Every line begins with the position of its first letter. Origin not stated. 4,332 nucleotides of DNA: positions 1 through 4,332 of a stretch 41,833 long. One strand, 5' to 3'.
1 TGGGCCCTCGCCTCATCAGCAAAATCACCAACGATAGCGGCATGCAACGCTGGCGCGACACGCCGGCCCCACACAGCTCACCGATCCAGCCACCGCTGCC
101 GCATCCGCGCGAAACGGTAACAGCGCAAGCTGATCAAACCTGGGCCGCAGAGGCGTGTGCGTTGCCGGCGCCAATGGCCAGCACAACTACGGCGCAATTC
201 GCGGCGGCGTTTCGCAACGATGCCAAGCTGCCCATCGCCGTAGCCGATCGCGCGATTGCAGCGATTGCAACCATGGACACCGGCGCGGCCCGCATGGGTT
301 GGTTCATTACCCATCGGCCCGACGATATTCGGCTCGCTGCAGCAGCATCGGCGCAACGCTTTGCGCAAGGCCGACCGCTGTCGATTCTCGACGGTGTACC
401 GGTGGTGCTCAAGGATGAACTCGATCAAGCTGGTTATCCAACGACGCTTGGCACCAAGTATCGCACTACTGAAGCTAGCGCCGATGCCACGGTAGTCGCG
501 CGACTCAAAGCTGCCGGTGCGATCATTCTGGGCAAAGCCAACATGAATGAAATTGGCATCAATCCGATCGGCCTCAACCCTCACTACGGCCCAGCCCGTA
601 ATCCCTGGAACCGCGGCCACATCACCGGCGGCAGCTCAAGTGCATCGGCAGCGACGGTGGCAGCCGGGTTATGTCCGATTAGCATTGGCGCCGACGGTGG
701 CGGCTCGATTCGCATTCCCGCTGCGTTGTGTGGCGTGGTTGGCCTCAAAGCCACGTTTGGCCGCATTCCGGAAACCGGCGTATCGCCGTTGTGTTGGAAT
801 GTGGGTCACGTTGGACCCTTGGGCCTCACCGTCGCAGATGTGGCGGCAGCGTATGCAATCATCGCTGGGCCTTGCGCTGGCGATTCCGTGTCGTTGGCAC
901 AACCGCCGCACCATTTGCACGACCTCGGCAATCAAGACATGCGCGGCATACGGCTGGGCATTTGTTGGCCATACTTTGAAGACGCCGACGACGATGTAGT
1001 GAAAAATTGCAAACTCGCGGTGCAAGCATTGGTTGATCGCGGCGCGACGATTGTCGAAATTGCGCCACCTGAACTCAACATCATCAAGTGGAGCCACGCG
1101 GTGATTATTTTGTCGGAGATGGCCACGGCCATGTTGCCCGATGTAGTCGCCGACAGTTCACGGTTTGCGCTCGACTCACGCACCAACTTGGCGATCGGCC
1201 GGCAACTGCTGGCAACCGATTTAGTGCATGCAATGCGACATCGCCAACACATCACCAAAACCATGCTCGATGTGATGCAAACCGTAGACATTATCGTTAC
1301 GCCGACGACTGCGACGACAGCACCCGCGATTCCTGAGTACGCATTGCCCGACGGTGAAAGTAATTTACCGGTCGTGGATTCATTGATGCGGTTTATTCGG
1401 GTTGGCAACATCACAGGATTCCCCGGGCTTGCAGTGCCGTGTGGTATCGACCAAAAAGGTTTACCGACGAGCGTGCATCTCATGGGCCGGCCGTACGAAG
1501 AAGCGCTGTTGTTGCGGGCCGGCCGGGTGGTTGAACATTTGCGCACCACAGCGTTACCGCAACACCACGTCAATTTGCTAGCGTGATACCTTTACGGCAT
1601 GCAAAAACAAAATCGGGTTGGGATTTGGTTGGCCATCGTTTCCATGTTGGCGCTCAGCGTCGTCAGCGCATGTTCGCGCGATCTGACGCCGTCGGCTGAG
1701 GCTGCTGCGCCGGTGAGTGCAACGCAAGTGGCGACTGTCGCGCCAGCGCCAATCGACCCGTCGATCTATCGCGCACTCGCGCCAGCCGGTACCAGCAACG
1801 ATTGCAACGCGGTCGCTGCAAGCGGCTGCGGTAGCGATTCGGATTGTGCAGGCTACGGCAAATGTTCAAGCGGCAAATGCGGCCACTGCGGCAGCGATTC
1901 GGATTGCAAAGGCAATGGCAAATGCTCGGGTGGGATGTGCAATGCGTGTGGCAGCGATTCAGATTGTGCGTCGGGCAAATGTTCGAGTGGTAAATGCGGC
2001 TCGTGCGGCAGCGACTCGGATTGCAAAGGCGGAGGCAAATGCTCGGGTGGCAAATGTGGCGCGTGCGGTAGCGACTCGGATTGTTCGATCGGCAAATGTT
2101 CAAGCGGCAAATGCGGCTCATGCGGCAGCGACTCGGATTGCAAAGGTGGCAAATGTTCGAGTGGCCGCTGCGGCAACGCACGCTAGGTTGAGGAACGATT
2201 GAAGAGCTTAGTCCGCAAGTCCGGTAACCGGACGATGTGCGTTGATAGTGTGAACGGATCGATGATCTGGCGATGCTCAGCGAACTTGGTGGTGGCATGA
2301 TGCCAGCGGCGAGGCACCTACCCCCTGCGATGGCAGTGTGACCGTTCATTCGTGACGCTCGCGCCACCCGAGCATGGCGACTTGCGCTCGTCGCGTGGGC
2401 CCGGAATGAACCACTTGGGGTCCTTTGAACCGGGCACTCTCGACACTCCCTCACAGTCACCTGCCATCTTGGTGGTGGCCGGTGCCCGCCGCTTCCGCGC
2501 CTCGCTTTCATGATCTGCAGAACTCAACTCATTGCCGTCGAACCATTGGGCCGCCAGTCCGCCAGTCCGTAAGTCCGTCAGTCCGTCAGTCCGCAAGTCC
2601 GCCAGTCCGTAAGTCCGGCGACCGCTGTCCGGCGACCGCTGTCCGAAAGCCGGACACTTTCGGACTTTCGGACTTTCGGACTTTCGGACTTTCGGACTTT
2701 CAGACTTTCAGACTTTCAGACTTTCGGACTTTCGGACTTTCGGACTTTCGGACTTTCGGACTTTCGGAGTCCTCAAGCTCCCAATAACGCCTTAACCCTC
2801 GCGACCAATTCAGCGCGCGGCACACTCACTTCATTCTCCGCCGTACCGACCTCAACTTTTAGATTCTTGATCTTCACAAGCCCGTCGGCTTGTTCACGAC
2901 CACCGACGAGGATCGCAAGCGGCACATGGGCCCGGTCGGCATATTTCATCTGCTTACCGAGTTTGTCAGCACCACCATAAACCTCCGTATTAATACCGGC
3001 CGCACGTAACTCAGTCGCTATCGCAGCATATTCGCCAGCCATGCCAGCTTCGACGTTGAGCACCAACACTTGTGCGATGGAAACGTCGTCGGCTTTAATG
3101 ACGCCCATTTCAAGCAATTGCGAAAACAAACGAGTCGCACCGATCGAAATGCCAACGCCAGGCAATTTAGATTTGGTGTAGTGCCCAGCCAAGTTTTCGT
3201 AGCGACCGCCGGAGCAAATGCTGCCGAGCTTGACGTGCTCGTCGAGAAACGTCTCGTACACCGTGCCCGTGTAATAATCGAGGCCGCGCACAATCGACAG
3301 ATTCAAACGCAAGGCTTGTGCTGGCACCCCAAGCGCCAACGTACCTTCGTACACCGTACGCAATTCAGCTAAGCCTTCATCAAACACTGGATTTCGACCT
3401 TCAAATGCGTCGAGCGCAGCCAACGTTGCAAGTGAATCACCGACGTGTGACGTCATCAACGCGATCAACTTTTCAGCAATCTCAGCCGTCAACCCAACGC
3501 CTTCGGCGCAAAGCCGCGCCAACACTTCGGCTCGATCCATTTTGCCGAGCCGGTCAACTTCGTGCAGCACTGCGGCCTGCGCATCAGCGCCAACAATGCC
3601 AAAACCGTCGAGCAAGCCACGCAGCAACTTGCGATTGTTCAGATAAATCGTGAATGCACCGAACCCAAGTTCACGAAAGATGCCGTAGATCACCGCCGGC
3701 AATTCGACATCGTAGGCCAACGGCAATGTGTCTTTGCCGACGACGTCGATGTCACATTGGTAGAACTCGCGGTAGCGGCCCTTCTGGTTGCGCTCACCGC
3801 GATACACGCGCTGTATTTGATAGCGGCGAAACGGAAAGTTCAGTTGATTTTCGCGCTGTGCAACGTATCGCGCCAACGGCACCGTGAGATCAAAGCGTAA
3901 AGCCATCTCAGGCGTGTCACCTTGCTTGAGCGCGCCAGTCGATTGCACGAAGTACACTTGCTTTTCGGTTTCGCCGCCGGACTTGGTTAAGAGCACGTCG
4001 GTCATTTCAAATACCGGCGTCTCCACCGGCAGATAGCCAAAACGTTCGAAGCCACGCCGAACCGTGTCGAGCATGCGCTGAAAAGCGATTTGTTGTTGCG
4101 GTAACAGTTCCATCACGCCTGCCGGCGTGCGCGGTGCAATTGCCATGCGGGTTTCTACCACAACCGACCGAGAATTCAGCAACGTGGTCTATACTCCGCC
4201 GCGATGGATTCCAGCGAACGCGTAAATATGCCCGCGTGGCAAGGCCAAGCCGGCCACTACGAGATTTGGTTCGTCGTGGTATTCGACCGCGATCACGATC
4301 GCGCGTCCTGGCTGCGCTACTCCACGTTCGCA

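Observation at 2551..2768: Two opposed arrays of contiguous 8-bp repeats form a slippery 218-bp quasi-palindrome flush against the hisS stop codon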

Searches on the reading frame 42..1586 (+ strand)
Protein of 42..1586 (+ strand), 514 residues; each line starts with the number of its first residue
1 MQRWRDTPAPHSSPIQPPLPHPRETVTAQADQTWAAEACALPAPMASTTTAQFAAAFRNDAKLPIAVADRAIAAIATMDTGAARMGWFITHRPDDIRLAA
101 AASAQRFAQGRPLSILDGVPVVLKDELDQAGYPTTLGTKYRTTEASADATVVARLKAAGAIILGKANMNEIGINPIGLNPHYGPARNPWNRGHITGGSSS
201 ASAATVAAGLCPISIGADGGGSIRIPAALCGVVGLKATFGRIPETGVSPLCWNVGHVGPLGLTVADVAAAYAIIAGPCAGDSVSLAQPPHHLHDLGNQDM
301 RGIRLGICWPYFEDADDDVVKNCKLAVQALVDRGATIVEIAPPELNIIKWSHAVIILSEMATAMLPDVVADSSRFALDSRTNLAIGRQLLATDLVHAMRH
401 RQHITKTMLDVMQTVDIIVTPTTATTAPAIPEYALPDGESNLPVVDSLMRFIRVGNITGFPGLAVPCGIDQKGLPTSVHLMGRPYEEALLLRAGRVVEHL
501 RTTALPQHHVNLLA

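Call 58: search_protein_families(library=pfam, proteins=[window:42-1586:+], max_evalue=0.00001)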
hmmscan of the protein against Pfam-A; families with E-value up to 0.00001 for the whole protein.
window:42-1586:+ (514 aa): 1 family
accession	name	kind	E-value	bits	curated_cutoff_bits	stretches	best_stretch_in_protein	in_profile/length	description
PF01425.27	Amidase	-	2.6e-91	307.3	27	1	88-491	20-445/445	Amidase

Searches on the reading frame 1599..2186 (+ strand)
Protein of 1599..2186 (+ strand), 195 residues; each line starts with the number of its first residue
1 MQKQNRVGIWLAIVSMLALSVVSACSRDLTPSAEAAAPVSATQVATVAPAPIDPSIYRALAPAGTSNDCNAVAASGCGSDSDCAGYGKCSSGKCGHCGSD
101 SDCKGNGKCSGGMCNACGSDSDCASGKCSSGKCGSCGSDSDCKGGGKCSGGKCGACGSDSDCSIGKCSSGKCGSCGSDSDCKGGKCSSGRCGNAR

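Call 58: search_protein_families(library=pfam, proteins=[window:1599-2186:+], max_evalue=0.00001)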
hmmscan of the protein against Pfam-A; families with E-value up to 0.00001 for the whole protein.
window:1599-2186:+ (195 aa): 0 families

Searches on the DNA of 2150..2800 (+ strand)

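Call 40: search_rna_families(source=window, start=2150, end=2800, threshold=evalue, max_evalue=10)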
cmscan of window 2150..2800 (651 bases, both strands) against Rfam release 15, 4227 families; matches with E-value up to 10: 3.
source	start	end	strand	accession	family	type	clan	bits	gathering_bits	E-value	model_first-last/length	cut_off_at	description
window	2645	2701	+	RF03650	mir-1290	Gene; miRNA;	-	16.4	82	2.7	1-76/76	no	mir-1290 microRNA precursor family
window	2539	2585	-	RF00221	SNORD43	Gene; snRNA; snoRNA; CD-box;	CL00059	14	45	7.9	1-64/64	no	Small nucleolar RNA SNORD43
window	2585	2642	-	RF01686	Acido-1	Gene; sRNA;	-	13.4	50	6.6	1-64/64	no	Acido-1 RNA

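Call 82: search_dna_similar(query=window:2235-2560:+, collection=plasmids, mode=distant, max_rows=10)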
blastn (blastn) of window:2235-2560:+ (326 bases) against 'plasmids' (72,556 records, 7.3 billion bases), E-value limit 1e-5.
No match.

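Call 83: search_dna_similar(query=window:2235-2560:+, collection=phages, mode=distant, max_rows=10)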
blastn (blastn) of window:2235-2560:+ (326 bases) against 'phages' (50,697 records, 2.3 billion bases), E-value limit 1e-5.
No match.
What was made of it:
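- Tried and rejected: Plasmid and phage collections gave no match (calls 82, 83).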

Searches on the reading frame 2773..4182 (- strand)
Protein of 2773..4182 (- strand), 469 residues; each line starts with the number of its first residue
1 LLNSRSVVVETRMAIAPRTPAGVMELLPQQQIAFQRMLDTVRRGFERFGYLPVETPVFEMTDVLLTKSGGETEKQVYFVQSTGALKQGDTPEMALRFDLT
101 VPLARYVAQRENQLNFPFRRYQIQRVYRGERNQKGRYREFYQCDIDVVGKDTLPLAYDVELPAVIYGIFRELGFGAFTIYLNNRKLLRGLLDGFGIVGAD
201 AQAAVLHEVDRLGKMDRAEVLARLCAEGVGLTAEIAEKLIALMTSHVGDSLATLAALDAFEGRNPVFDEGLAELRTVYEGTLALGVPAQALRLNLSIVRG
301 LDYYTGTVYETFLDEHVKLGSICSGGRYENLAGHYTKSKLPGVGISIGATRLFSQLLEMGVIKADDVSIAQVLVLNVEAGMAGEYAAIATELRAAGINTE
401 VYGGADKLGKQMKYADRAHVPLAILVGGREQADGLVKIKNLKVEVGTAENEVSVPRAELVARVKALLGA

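Call 12: find_related_loci(query=window:2776-4182:-, collection=genome_contigs, flank=4000)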
Query window:2776-4182:- (469 aa) in genome_contigs; peptide patterns used: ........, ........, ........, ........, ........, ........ (x = any residue, [..] = any of these).
600 stretches matched a pattern (row limit reached: there are more); 583 encode a relative of the query (tblastn E <= 1e-3); the best 80 are kept; 80 distinct loci.
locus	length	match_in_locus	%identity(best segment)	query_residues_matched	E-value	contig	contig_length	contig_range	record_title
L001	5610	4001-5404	94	1-468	0e+0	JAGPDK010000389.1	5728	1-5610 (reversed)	MAG: Kofleriaceae bacterium isolate Gw_SlAct_bin_39 Gw_SlAct_60774_length_5728_cov_4.705053, whole genome shotgun sequen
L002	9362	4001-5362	73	10-467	0e+0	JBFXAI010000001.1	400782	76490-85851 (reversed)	MAG: Kofleriaceae bacterium isolate CA_2019_TPBS_207 NODE_167_length_400782_cov_6.831708_TPBS, whole genome shotgun sequ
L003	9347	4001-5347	66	13-468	0e+0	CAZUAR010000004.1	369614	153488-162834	MAG TPA_asm: uncultured Kofleriaceae bacterium isolate binchicken_co242_106 genome assembly, contig: NODE_68_length_3696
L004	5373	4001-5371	68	13-460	0e+0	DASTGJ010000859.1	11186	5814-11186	MAG TPA_asm: Kofleriaceae bacterium isolate SMAG_U27 k141_161453, whole genome shotgun sequence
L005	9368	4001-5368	63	13-468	0e+0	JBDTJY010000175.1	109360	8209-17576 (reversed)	MAG: Kofleriaceae bacterium isolate cluster2_bin.64 k127_4167854, whole genome shotgun sequence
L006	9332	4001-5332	61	15-467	2e-174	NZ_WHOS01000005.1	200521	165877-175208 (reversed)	Azospirillum melinis strain TMCY0552 NODE_5_length_200522_cov_47.924080_1-200522, whole genome shotgun sequence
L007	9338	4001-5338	61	15-469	1e-173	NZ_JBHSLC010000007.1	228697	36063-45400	Azospirillum himalayense strain CCUG 58760 velvet_auto_105_7, whole genome shotgun sequence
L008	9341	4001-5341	62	15-468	1e-172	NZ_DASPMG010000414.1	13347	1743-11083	MAG: Azospirillum sp. isolate SMAG_U12086 k141_340663, whole genome shotgun sequence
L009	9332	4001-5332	61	15-467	2e-172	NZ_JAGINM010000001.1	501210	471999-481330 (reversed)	Azospirillum agricola strain CC-HIH038 Ga0451084_01, whole genome shotgun sequence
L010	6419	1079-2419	61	15-468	6e-171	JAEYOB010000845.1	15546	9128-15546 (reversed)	MAG: Proteobacteria bacterium isolate OH_CBB_136 k127_1296433, whole genome shotgun sequence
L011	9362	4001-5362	57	9-467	4e-169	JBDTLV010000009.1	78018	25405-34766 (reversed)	MAG: Tahibacter sp. isolate cluster3_bin.11 NODE_627_length_78018_cov_11.576222, whole genome shotgun sequence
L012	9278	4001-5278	61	15-442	1e-168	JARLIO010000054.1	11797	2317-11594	MAG: Azospirillaceae bacterium isolate MAG_BA399 MetaBAT2_Bin_399_Anoxic_k141_1287722, whole genome shotgun sequence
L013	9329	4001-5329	59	15-464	7e-167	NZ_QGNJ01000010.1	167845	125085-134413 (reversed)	Oleisolibacter albus strain NAU-10 Scaffold10, whole genome shotgun sequence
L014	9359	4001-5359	58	10-467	3e-166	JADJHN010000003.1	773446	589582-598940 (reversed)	MAG: Lysobacterales bacterium isolate Ega_18-Q3-R5-49_BAT3C.216 tig00000150-10-7734970, whole genome shotgun sequence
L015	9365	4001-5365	57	15-467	2e-164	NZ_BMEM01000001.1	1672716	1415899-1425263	Ornithinimicrobium tianjinense strain CGMCC 1.12160 sequence01, whole genome shotgun sequence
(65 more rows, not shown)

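Call 32: find_encoding_contigs(protein=window:2773-4182:-, flank=3000, max_places=10)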
Protein window:2773-4182:- (469 aa): no gene with exactly this product is on record in the collection.
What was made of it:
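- Tried and rejected: A first look-up of the 469-aa hisS ORF found nothing (call 32).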

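Call 58: search_protein_families(library=pfam, proteins=[window:2773-4182:-], max_evalue=0.00001)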
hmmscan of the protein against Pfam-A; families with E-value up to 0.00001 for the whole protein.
window:2773-4182:- (469 aa): 3 families
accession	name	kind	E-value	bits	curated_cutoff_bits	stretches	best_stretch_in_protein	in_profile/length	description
PF13393.11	tRNA-synt_His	-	3.5e-33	115.6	25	1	22-350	1-306/308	Histidyl-tRNA synthetase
PF03129.25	HGTP_anticodon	-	1.5e-14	54.3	21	1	371-465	1-93/94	Anticodon binding domain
PF00587.30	tRNA-synt_2b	-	5.1e-06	27.1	29.3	1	106-185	24-107/179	tRNA synthetase class II core domain (G, H, P, S and T)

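Call 70: find_homologous_proteins(query=window:2776-4182:-, max_evalue=1e-100)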
Query window:2776-4182:- (469 aa): 7881 proteins with E <= 1e-100 among 8000 candidates; the best 120 are listed.
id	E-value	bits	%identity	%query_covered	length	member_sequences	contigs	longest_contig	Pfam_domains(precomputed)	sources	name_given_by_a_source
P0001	4.7e-281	950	94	97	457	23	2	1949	PF13393.12,PF03129.26,PF00587.31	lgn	-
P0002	3.7e-256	868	86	97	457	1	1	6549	PF13393.12,PF03129.26,PF00587.31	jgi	jgi:histidyl-tRNA synthetase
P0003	2.9e-252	855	85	97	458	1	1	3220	PF13393.12,PF03129.26,PF00587.31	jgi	jgi:histidyl-tRNA synthetase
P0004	1.2e-239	814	82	97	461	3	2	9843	PF13393.12,PF03129.26,PF00587.31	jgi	jgi:histidyl-tRNA synthetase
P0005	1.8e-239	813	82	97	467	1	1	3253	PF13393.12,PF03129.26,PF00587.31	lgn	-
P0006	9.7e-233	791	80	97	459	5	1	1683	PF13393.12,PF03129.26,PF00587.31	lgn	-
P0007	4.2e-221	753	77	97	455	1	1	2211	PF13393.12,PF03129.26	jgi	jgi:histidyl-tRNA synthetase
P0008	1.1e-215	735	74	97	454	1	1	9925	PF13393.12,PF03129.26,PF00587.31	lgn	-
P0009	1.4e-215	734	74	97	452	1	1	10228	PF13393.12,PF03129.26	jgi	jgi:histidyl-tRNA synthetase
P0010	3.6e-215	733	74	97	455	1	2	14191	PF13393.12,PF03129.26,PF00587.31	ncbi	ncbi:MAG: histidine--tRNA ligase [Kofleriaceae bacterium]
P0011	1.2e-213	728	72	97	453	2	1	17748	PF13393.12,PF03129.26,PF00587.31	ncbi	-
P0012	4.5e-213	726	75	97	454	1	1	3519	PF13393.12,PF03129.26,PF00587.31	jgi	jgi:histidyl-tRNA synthetase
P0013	5.4e-211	719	73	97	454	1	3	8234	PF13393.12,PF03129.26,PF00587.31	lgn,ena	-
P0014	3.6e-210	717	73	97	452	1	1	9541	PF13393.12,PF03129.26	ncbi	-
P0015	9.4e-210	715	71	97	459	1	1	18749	PF13393.12,PF03129.26,PF00587.31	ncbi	-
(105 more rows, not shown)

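Call 71: find_encoding_contigs(protein=window:2773-4146:-, flank=3000, max_places=10)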
Protein window:2773-4146:- (457 aa): 2 contigs read that carry it; 2 places shown.
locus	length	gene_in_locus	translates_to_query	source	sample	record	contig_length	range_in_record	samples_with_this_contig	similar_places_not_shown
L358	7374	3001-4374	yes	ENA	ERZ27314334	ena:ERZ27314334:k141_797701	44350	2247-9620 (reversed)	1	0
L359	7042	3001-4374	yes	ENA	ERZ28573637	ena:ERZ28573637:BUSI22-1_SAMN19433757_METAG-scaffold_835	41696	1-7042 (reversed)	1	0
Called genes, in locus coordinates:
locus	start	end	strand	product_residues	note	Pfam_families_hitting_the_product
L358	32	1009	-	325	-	PF01963:TraB_PrgY_gumN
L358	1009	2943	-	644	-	PF01557:FAA_hydrolase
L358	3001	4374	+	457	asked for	PF13393:tRNA-synt_His, PF00587:tRNA-synt_2b (weak), PF03129:HGTP_anticodon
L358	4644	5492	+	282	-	-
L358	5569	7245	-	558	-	PF01425:Amidase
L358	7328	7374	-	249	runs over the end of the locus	-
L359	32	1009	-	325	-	PF01963:TraB_PrgY_gumN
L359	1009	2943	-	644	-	PF01557:FAA_hydrolase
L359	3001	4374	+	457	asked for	PF13393:tRNA-synt_His, PF00587:tRNA-synt_2b (weak), PF03129:HGTP_anticodon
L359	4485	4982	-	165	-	PF13620:CarboxypepD_reg (weak)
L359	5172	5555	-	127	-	PF02627:CMD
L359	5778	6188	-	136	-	-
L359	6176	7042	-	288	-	?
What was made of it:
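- Tried and rejected: The annotated 457-aa form did (call 71).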

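Call 72: find_encoding_contigs(protein=P0001, flank=3000, max_places=10)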
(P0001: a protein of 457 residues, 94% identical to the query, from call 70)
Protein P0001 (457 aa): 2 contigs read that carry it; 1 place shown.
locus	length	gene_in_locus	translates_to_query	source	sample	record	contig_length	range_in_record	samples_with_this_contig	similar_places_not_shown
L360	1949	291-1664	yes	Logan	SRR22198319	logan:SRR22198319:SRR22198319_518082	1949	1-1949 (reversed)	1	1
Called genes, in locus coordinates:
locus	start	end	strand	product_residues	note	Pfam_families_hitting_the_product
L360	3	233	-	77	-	?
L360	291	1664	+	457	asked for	PF13393:tRNA-synt_His, PF00587:tRNA-synt_2b (weak), PF03129:HGTP_anticodon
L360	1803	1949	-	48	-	?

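Call 73: find_encoding_contigs(protein=P0002, flank=3000, max_places=4)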
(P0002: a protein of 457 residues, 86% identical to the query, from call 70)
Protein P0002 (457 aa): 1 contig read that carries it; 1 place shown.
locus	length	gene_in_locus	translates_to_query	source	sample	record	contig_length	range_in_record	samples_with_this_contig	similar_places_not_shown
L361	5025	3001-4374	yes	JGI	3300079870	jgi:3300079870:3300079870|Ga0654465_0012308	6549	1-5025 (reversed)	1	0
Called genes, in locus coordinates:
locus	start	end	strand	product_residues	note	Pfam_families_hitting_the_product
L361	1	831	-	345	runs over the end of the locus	PF03712:Cu2_monoox_C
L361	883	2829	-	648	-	PF01557:FAA_hydrolase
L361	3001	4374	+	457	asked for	PF13393:tRNA-synt_His, PF00587:tRNA-synt_2b (weak), PF03129:HGTP_anticodon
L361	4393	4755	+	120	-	-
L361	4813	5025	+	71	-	?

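Call 74: find_encoding_contigs(protein=P0003, flank=3000, max_places=4)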
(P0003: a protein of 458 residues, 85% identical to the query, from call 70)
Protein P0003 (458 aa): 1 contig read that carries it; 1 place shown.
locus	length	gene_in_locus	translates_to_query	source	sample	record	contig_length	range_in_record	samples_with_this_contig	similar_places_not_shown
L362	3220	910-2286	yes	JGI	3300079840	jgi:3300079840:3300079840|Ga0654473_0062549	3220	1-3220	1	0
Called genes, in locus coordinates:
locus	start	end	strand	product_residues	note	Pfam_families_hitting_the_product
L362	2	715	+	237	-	?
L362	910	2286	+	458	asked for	PF13393:tRNA-synt_His, PF00587:tRNA-synt_2b (weak), PF03129:HGTP_anticodon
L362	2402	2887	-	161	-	-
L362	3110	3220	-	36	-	?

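Call 78: find_encoding_contigs(protein=P0004, flank=2500, max_places=3)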
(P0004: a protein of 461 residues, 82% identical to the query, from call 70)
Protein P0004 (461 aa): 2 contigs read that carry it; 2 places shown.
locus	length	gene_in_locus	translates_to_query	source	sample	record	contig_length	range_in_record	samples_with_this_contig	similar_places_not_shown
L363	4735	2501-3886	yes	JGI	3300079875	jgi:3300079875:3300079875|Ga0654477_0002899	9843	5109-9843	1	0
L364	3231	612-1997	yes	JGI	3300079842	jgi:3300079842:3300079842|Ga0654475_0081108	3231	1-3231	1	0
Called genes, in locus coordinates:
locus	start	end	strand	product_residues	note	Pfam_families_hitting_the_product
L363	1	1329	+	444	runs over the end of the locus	-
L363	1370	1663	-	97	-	-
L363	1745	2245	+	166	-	-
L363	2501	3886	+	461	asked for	PF13393:tRNA-synt_His, PF00587:tRNA-synt_2b (weak), PF03129:HGTP_anticodon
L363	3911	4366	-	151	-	PF03330:DPBB_1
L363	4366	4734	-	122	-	?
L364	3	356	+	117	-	?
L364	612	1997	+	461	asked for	PF13393:tRNA-synt_His, PF00587:tRNA-synt_2b (weak), PF03129:HGTP_anticodon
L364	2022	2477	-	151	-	PF03330:DPBB_1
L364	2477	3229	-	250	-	?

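Call 79: find_encoding_contigs(protein=P0005, flank=2500, max_places=3)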
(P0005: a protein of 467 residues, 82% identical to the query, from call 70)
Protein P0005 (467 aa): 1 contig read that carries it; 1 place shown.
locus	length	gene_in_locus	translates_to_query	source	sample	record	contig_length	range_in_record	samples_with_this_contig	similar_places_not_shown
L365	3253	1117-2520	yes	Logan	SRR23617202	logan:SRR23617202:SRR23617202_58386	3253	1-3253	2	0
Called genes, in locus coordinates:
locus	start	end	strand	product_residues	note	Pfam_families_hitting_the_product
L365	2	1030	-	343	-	?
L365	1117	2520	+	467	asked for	PF13393:tRNA-synt_His, PF00587:tRNA-synt_2b (weak), PF03129:HGTP_anticodon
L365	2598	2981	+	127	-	-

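Call 88: search_protein_families(library=pfam, proteins=[L359:4485-4982:-], max_evalue=0.001)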
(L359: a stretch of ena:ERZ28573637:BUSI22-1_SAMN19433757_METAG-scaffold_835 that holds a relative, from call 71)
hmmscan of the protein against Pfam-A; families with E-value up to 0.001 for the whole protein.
L359:4485-4982:- (165 aa): 1 family
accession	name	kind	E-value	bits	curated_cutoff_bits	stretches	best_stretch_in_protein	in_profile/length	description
PF13620.12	CarboxypepD_reg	-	1.8e-05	25.4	32.3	1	80-131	3-57/82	Carboxypeptidase regulatory-like domain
